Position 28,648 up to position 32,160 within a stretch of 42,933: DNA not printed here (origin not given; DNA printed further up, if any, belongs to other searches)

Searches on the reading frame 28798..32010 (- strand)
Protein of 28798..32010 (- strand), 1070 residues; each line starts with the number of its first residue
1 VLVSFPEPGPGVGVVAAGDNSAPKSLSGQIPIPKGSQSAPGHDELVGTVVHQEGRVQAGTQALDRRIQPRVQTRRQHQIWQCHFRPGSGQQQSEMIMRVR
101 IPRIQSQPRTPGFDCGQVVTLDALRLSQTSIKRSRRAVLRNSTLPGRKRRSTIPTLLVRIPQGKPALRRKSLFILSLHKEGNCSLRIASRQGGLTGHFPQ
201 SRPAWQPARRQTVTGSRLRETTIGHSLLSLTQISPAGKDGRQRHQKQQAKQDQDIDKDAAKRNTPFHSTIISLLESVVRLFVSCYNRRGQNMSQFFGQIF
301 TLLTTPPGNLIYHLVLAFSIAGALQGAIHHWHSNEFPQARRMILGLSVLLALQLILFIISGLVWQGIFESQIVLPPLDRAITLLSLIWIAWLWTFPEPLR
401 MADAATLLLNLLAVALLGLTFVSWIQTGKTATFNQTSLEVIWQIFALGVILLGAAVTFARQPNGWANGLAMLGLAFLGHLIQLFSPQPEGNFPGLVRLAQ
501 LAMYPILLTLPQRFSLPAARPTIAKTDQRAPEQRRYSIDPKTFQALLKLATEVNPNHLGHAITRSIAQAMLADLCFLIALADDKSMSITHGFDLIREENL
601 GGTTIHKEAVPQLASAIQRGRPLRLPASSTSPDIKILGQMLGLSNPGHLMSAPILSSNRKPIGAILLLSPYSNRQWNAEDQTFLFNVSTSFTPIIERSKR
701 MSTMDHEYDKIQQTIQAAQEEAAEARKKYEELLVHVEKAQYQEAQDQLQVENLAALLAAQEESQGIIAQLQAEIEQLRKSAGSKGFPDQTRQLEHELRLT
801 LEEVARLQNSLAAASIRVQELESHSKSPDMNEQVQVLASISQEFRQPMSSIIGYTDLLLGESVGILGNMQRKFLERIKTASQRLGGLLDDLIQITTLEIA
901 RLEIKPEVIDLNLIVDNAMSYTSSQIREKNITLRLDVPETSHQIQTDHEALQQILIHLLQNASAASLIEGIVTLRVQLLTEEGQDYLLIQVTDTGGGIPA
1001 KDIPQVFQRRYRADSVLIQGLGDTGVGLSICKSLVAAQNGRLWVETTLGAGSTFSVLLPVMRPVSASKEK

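Call 32: search_protein_families(library=pfam, proteins=[window:28798-32010:-], max_evalue=0.00001)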
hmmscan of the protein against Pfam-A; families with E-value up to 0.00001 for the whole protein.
window:28798-32010:- (1070 aa): 2 families
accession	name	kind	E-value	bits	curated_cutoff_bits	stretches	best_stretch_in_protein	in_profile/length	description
PF02518.31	HATPase_c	-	2.1e-21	76.9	26.4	1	947-1060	2-109/111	Histidine kinase-, DNA gyrase B-, and HSP90-like ATPase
PF00512.31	HisKA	-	1.7e-12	47.6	26.9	1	834-898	3-64/66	His Kinase A (phospho-acceptor) domain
